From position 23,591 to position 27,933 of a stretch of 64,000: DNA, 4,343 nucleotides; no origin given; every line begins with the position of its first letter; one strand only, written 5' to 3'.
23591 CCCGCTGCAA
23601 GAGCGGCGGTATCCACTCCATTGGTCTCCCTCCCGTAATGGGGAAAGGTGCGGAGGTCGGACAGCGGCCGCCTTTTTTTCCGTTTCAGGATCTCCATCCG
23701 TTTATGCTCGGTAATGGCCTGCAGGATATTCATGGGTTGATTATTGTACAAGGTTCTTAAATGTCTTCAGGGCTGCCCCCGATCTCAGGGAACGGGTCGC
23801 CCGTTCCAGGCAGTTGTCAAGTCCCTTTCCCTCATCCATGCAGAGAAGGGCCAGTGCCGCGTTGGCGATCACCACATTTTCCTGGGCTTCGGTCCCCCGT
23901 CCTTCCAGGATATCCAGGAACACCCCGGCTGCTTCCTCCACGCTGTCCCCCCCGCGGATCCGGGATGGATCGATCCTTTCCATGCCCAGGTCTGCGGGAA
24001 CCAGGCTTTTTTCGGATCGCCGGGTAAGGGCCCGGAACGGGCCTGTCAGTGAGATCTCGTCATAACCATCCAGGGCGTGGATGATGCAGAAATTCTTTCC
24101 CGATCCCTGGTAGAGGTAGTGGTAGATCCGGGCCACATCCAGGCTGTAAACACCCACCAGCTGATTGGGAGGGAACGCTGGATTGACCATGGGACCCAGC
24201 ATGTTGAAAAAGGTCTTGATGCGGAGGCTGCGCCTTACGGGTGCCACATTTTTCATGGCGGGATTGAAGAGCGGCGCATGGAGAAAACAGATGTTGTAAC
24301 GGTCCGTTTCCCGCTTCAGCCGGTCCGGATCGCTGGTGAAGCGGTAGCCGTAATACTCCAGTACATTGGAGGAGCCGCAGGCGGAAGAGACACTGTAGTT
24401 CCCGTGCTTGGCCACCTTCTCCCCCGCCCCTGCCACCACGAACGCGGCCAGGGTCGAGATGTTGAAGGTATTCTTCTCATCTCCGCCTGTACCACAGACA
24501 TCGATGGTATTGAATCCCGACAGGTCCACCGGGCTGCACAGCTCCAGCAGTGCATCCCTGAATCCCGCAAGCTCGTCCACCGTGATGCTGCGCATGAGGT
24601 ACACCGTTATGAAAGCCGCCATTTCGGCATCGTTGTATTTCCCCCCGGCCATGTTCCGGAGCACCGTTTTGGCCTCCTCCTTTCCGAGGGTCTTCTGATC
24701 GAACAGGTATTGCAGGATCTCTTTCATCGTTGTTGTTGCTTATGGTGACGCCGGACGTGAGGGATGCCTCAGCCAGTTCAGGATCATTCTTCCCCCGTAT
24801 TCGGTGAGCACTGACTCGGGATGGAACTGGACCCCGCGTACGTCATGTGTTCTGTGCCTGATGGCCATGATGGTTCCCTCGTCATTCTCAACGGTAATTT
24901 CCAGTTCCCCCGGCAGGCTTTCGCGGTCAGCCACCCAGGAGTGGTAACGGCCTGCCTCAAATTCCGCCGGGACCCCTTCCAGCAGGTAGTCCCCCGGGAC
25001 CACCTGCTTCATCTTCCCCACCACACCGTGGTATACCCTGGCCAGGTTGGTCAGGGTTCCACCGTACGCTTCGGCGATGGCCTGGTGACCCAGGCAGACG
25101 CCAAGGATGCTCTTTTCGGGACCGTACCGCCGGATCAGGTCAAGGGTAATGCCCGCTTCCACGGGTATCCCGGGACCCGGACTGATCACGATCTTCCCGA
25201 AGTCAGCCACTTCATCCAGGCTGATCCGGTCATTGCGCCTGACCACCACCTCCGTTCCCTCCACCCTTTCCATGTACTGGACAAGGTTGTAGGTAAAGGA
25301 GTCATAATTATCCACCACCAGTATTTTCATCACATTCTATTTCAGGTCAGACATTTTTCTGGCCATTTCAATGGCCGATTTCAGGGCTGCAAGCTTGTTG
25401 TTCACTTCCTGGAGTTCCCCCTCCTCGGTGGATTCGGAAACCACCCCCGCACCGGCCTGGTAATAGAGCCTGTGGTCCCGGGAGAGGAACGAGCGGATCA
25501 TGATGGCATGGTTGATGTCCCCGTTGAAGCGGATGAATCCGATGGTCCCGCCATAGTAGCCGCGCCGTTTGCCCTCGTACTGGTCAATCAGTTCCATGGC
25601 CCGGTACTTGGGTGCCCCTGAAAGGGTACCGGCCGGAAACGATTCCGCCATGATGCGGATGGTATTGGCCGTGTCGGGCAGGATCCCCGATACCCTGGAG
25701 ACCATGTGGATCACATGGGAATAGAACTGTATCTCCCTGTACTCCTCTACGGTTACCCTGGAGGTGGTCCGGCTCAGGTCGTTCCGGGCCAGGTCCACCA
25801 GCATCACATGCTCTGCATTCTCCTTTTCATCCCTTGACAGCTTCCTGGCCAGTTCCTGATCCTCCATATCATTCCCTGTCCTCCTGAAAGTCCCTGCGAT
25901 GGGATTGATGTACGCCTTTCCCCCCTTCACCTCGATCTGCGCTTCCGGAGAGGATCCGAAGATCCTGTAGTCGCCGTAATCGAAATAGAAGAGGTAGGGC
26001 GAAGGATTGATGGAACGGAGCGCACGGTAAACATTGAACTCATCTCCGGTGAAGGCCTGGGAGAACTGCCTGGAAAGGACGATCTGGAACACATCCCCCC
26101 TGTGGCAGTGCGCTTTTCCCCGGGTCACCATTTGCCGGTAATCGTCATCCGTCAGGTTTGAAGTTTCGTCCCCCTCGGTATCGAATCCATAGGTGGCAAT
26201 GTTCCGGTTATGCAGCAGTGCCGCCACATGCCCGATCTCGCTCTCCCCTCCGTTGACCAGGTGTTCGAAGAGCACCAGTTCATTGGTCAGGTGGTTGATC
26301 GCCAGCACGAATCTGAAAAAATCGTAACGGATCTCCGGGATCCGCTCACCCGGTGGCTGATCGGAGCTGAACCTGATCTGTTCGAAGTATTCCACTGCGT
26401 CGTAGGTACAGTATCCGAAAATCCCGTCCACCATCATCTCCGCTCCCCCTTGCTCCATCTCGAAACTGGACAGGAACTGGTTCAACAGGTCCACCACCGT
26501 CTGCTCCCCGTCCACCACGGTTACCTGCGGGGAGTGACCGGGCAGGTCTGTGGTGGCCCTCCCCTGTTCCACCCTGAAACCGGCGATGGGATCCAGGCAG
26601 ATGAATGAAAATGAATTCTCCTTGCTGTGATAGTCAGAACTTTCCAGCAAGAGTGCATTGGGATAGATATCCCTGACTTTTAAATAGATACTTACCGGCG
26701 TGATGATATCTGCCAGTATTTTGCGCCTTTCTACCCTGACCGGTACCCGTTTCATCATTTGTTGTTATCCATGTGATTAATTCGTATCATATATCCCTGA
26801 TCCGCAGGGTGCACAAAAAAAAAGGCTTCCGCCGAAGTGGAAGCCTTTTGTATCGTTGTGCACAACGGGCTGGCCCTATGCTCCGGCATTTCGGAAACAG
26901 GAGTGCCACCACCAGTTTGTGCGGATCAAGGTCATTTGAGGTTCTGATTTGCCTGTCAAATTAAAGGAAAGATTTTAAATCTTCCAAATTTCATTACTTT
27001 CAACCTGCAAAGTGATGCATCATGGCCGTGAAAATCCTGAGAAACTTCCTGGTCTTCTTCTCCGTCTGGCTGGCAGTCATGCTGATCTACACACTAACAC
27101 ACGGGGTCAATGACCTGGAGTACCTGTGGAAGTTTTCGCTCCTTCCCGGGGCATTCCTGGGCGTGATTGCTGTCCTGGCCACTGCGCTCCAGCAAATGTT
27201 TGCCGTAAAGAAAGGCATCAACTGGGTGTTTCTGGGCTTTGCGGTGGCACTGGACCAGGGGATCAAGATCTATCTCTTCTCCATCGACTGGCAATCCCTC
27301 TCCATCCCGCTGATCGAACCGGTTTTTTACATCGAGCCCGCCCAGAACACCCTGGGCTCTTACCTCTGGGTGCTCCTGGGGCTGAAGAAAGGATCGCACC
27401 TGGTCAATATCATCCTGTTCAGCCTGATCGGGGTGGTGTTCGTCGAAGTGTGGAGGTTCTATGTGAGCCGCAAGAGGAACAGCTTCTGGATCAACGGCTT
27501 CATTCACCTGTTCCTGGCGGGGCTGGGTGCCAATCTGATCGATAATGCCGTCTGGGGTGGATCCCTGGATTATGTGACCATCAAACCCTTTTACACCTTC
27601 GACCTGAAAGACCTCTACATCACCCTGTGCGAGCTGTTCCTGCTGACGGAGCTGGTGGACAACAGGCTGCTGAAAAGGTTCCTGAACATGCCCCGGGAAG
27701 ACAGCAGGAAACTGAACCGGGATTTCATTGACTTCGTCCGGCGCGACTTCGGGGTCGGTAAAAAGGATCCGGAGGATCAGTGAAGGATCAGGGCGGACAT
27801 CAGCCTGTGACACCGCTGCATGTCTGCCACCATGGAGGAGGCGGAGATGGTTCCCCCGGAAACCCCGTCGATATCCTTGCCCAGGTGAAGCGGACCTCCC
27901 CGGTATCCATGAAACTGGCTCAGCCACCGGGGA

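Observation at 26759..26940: Classic ribosome-mediated trp attenuator (WWW leader peptide + terminator) in front of trpEGDCFBA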

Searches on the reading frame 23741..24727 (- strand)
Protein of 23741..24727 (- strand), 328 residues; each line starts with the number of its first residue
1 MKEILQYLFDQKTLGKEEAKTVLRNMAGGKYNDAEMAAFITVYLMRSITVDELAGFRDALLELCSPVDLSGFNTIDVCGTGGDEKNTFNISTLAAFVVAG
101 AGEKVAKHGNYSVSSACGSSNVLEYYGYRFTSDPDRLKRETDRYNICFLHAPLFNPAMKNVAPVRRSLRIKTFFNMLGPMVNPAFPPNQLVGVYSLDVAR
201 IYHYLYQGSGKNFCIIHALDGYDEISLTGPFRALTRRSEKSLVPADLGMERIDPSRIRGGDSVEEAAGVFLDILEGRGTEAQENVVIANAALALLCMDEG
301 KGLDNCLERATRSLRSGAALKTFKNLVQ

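Call 7: search_protein_families(library=ncbifam, proteins=[window:23741-24727:-])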
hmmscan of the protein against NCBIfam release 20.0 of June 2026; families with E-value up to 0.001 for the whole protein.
window:23741-24727:- (328 aa): 12 families
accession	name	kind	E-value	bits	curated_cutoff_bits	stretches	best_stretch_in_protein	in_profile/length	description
TIGR01245.1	trpD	equivalog_domain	1.2e-91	307.4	199.05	1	6-327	2-328/330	anthranilate phosphoribosyltransferase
NF011201.0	PRK14607.1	equivalog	7e-80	269.2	670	1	1-327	195-525/534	bifunctional anthranilate synthase component II/anthranilate phosphoribosyltransferase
NF007073.0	PRK09522.1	equivalog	1.2e-53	182.9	738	1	2-322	201-523/531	bifunctional anthranilate synthase glutamate amidotransferase component TrpG/anthranilate phosphoribosyltransferase TrpD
NF006564.0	PRK09071.1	equivalog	2.3e-18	66.3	257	1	11-312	27-324/335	glycosyl transferase family protein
TIGR02645.1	ARCH_P_rylase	hypoth_equivalog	5.7e-14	51.4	434.6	1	8-176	93-260/493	putative thymidine phosphorylase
NF005635.0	PRK07394.1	equivalog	1.8e-13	50.5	287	1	11-327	19-341/348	hypothetical protein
TIGR03327.1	AMP_phos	equivalog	1.8e-11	43.2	535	1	8-150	94-233/500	AMP phosphorylase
NF003338.0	PRK04350.1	subfamily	7e-10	37.9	434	1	8-126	99-215/502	thymidine phosphorylase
NF006005.0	PRK08136.1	equivalog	2.5e-09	36.9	185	1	12-185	18-192/314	DNA-binding protein YbiB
TIGR02644.1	Y_phosphoryl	subfamily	7.6e-07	28.2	409.05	0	3-142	3-142/417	pyrimidine-nucleoside phosphorylase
NF004747.0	PRK06078.1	equivalog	9.2e-07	27.8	559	0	4-130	6-132/434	pyrimidine-nucleoside phosphorylase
NF004490.0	PRK05820.1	equivalog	0.00094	17.9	269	0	2-138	6-142/439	thymidine phosphorylase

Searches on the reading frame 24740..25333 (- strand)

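Call 7: search_protein_families(library=ncbifam, proteins=[window:24740-25333:-])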
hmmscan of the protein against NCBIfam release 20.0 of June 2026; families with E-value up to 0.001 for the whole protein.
window:24740-25333:- (197 aa): 24 families
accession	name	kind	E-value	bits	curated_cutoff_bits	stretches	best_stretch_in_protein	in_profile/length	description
NF011201.0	PRK14607.1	equivalog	2.6e-66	224.4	670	1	3-190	1-188/534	bifunctional anthranilate synthase component II/anthranilate phosphoribosyltransferase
NF005849.0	PRK07765.1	equivalog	5.9e-61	205.5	308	1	2-190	1-191/219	aminodeoxychorismate/anthranilate synthase component II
NF005367.0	PRK06895.1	equivalog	1.1e-57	195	265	1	2-190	2-188/190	anthranilate synthase component II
NF005799.0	PRK07649.1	equivalog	2.5e-57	193.6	327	1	4-190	2-187/195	aminodeoxychorismate/anthranilate synthase component II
NF005946.0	PRK08007.1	equivalog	4.6e-55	186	332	1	4-189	2-186/187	aminodeoxychorismate synthase component 2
TIGR00566.1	trpG_papA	subfamily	1.1e-53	181.8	121.05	1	4-189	2-191/192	glutamine amidotransferase of anthranilate synthase or aminodeoxychorismate synthase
NF005271.0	PRK06774.1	equivalog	8.5e-50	168.8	340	1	4-189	2-190/191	aminodeoxychorismate synthase component II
NF010081.0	PRK13566.1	equivalog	5e-47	160.6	645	1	2-191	529-720/729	anthranilate synthase component I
NF006462.0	PRK08857.1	equivalog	2.6e-44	151.2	345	1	4-189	2-191/193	aminodeoxychorismate/anthranilate synthase component II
NF041322.1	Anth_synII_Halo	equivalog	9.5e-44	149.3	320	1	6-189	1-188/190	anthranilate synthase component II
TIGR01815.1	TrpE-clade3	equivalog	9.9e-41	139.5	739.15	1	3-183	518-700/717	anthranilate synthase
NF007073.0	PRK09522.1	equivalog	4.7e-37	128.1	738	1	1-186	1-185/531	bifunctional anthranilate synthase glutamate amidotransferase component TrpG/anthranilate phosphoribosyltransferase TrpD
TIGR01823.1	PabB-fungal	equivalog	5.1e-32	111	442.55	1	2-189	6-202/742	aminodeoxychorismate synthase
NF004169.0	PRK05637.1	equivalog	1.8e-25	89.8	332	1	3-185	4-199/210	anthranilate synthase component II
NF001975.0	PRK00758.1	equivalog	1.2e-23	83.6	198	1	1-189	1-180/185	GMP synthase subunit A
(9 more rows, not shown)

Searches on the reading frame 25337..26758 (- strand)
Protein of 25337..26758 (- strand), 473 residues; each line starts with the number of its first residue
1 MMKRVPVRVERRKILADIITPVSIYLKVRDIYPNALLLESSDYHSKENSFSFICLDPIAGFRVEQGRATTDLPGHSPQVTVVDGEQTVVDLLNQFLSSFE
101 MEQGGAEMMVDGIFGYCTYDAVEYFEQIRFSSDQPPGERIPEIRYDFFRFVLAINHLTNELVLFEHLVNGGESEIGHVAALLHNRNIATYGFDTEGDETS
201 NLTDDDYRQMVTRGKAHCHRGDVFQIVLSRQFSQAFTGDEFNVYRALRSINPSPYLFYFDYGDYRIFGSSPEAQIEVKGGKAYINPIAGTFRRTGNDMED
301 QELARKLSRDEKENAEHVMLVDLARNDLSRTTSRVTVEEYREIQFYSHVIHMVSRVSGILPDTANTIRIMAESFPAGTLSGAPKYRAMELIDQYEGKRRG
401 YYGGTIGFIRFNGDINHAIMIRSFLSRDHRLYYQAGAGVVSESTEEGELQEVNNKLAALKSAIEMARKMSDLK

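Call 7: search_protein_families(library=ncbifam, proteins=[window:25337-26758:-])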
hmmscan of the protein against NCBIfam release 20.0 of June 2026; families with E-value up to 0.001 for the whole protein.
window:25337-26758:- (473 aa): 26 families (the best 25 are shown)
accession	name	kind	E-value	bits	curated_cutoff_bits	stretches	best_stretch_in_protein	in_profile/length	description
TIGR00564.1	trpE_most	equivalog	5.2e-123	411.4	517.7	1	17-464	2-455/455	anthranilate synthase component I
TIGR01820.1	TrpE-arch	equivalog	3.1e-110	369.5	512.05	1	21-464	1-449/449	anthranilate synthase component I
NF010086.0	PRK13571.1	equivalog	1.1e-105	354.1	693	1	11-471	27-505/510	anthranilate synthase component I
NF010079.0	PRK13564.1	equivalog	4.6e-83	279.8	471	1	86-469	121-517/521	anthranilate synthase component 1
NF010087.0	PRK13572.1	equivalog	6.5e-82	275.5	580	1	16-465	6-433/435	anthranilate synthase component I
NF010089.0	PRK13574.1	equivalog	2e-79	267.5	527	1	84-464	54-419/421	anthranilate synthase component I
TIGR01824.1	PabB-clade2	equivalog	9.2e-78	262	408.55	1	197-459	89-355/355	aminodeoxychorismate synthase, component I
TIGR00565.1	trpE_proteo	equivalog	9.5e-69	232.6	494.65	1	197-466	218-496/498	anthranilate synthase component I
TIGR00553.1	pabB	equivalog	1.3e-67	228.3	328.4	1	141-457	11-327/329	aminodeoxychorismate synthase component I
NF006563.0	PRK09070.1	equivalog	8.5e-67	225.7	514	1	37-464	27-445/447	aminodeoxychorismate synthase component I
NF004610.0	PRK05940.1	equivalog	1.4e-66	225.2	568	1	196-469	185-465/467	anthranilate synthase component I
NF010082.0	PRK13567.1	equivalog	1.9e-64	218.1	576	1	34-458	23-462/468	anthranilate synthase component I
NF010081.0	PRK13566.1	equivalog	2.3e-59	201.4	645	1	87-469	137-513/729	anthranilate synthase component I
NF012009.0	PRK15465.1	equivalog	2.8e-59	200.9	622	1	26-459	22-447/453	aminodeoxychorismate synthase component 1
NF005009.0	PRK06404.1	equivalog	1.3e-57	195.7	422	1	183-456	84-347/351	anthranilate synthase component I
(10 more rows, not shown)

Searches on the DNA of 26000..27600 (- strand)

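Call 4: search_rna_families(source=window, start=26000, end=27600, threshold=evalue, max_evalue=10, show_alignments=3)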
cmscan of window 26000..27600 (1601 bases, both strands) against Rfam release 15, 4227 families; matches with E-value up to 10: 6.
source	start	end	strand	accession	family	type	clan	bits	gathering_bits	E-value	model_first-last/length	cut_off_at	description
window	26702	26853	+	RF01859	Phe_leader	Cis-reg; leader;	-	25.3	55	0.16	1-125/125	no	Phenylalanine leader peptide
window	26813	26849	-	RF00489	ctRNA_p42d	Gene; antisense;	-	24.1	50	0.02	1-46/46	no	ctRNA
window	26750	26855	+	RF02059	STnc50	Gene; sRNA;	-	19.4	55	3.7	1-84/84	no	Salmonella enterica sRNA STnc40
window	26816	26984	-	RF01859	Phe_leader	Cis-reg; leader;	-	18.1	55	6.3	1-125/125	no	Phenylalanine leader peptide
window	26819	26851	+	RF00489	ctRNA_p42d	Gene; antisense;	-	17.7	50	1.5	1-46/46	no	ctRNA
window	26945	27001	-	RF00636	NRON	Gene;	-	9.1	50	9.5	1-370/370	no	ncRNA Repressor of NFAT (nuclear factor of activated T cells)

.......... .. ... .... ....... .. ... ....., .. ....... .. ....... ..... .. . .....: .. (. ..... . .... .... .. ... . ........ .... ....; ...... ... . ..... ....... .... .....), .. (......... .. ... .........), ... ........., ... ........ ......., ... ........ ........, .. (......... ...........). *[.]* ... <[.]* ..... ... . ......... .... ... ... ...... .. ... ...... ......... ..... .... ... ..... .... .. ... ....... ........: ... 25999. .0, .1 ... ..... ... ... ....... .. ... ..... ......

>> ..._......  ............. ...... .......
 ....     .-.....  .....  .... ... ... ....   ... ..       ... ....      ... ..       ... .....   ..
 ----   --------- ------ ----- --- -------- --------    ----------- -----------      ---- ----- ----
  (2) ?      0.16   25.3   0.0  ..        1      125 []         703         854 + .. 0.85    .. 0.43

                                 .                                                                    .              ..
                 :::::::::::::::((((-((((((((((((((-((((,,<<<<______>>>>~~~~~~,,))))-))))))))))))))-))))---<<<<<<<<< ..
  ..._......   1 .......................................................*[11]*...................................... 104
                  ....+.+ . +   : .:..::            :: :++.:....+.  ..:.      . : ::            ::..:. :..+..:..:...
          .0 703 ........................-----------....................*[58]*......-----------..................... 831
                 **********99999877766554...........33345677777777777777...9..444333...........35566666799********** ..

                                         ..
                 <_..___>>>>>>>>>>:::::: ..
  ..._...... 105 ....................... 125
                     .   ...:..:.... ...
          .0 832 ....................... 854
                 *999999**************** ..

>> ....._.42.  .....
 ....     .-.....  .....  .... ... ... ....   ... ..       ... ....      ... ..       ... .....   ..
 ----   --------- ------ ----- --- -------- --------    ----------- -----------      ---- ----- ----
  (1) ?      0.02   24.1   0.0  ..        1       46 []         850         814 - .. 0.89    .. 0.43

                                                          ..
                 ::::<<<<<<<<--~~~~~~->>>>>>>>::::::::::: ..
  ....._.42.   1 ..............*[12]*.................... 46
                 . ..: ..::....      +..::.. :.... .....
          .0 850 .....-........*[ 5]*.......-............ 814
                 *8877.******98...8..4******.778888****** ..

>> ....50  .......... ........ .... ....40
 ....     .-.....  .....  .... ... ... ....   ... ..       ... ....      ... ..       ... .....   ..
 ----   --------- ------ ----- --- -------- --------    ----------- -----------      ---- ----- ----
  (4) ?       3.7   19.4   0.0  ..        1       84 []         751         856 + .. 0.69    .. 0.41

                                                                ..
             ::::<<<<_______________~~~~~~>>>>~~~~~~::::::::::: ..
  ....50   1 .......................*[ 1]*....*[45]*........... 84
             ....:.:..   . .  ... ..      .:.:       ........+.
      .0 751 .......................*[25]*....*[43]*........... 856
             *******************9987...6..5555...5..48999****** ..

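Call 32: search_rna_families(source=window, start=26790, end=26965, threshold=evalue, max_evalue=10, show_alignments=4)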
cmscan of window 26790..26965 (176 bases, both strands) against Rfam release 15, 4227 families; matches with E-value up to 10: 23.
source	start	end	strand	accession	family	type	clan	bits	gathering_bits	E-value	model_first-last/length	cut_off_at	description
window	26813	26849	-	RF00489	ctRNA_p42d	Gene; antisense;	-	24.1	50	0.0022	1-46/46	no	ctRNA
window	26813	26857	+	RF02075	STnc230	Gene; sRNA;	-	19.1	50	1.1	39-83/83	no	Enterobacterial sRNA STnc230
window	26816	26880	-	RF01859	Phe_leader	Cis-reg; leader;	-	17.8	55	0.82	1-125/125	no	Phenylalanine leader peptide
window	26819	26851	+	RF00489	ctRNA_p42d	Gene; antisense;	-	17.7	50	0.17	1-46/46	no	ctRNA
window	26790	26853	+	RF01859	Phe_leader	Cis-reg; leader;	-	17.1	55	1.2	56-125/125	5'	Phenylalanine leader peptide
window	26819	26849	-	RF02075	STnc230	Gene; sRNA;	-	16.4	50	4.1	47-75/83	no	Enterobacterial sRNA STnc230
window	26818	26925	-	RF02552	RcsR1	Gene; sRNA;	-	15.9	60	0.42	1-96/96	no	RcsR1 sRNA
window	26816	26853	-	RF01025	mir-934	Gene; miRNA;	-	15.7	80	1.4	1-83/83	no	mir-934 microRNA precursor family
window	26810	26861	-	RF00994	mir-1255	Gene; miRNA;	-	14.8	63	1.8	1-67/67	no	mir-1255 microRNA precursor family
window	26790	26852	+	RF02867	ncS011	Gene; sRNA;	-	14.7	48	0.063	135-207/207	5'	Burkholderia sRNA 11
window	26816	26926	-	RF00506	Thr_leader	Cis-reg; leader;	-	14.6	55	1.6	1-118/118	no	Threonine operon leader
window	26813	26908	-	RF02969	DUF3800-I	Gene; sRNA;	-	14.6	44.2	5.6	1-115/115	no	DUF3800-I RNA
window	26816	26849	+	RF02621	BSnc120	Gene; sRNA;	-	14.2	114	1.6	37-70/88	no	Brucella sRNA 120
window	26817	26917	-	RF00513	Trp_leader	Cis-reg; leader;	-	13.4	41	2.9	1-100/100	no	Tryptophan operon leader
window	26861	26919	-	RF01684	mascRNA-menRNA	Gene;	-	13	42.5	4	1-56/56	no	MALAT1-associated small cytoplasmic RNA/MEN beta RNA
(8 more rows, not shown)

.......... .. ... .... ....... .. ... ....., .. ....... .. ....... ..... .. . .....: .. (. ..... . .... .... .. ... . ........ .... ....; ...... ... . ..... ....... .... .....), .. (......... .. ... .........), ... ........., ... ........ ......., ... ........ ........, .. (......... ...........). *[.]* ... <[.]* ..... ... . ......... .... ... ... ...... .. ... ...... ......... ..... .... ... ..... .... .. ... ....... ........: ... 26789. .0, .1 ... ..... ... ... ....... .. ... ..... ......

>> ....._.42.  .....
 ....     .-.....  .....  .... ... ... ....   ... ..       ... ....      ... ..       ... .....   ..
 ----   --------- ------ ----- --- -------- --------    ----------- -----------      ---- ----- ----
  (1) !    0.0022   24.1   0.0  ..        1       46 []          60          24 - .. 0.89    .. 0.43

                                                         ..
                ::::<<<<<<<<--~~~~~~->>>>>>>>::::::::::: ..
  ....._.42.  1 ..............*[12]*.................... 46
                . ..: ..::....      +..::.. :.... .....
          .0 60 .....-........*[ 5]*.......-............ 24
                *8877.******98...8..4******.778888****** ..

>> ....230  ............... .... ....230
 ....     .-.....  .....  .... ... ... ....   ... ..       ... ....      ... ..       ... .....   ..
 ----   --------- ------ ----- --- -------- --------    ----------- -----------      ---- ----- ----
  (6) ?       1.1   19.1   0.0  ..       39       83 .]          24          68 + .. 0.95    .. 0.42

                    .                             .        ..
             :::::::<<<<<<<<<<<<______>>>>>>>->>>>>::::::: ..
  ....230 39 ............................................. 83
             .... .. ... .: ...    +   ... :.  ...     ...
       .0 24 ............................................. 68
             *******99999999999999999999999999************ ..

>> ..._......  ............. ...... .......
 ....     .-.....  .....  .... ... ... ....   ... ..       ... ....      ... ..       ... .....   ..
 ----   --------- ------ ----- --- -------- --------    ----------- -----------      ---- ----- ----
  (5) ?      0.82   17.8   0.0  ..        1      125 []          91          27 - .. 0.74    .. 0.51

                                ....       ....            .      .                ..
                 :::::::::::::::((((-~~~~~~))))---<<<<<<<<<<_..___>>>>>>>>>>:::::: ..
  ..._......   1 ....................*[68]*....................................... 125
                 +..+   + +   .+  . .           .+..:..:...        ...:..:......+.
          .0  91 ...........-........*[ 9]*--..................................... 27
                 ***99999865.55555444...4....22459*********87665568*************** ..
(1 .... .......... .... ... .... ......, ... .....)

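Call 45: build_rna_model(alignment_id=A1, structure=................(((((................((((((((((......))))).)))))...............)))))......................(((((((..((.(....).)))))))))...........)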
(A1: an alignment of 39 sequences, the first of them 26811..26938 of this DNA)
Model R1 built from alignment A1 (39 sequences, 145 columns); structure: as given.
model positions 124; base pairs 25; branch points 1; effective number of sequences 1.87; information 0.591 bits per position. Calibrated on 0.2 Mb of random sequence (short: E-values are rough).
structure used (alignment columns):
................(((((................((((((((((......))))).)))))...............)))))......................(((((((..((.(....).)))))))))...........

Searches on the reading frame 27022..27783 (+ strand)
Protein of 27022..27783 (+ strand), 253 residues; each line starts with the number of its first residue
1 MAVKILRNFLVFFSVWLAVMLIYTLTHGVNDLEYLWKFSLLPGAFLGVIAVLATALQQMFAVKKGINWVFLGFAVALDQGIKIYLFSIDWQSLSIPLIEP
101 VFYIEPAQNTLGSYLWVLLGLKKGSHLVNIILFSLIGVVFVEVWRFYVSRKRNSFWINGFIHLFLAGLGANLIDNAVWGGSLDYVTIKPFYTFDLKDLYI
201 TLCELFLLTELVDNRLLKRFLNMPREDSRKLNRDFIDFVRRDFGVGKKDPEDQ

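Call 7: search_protein_families(library=ncbifam, proteins=[window:27022-27783:+])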
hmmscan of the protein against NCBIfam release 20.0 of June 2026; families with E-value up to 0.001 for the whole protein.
window:27022-27783:+ (253 aa): 1 family
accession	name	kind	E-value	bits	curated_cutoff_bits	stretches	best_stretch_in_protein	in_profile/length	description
TIGR00077.1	lspA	equivalog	6.1e-06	26.2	73.95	1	68-211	13-155/164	signal peptidase II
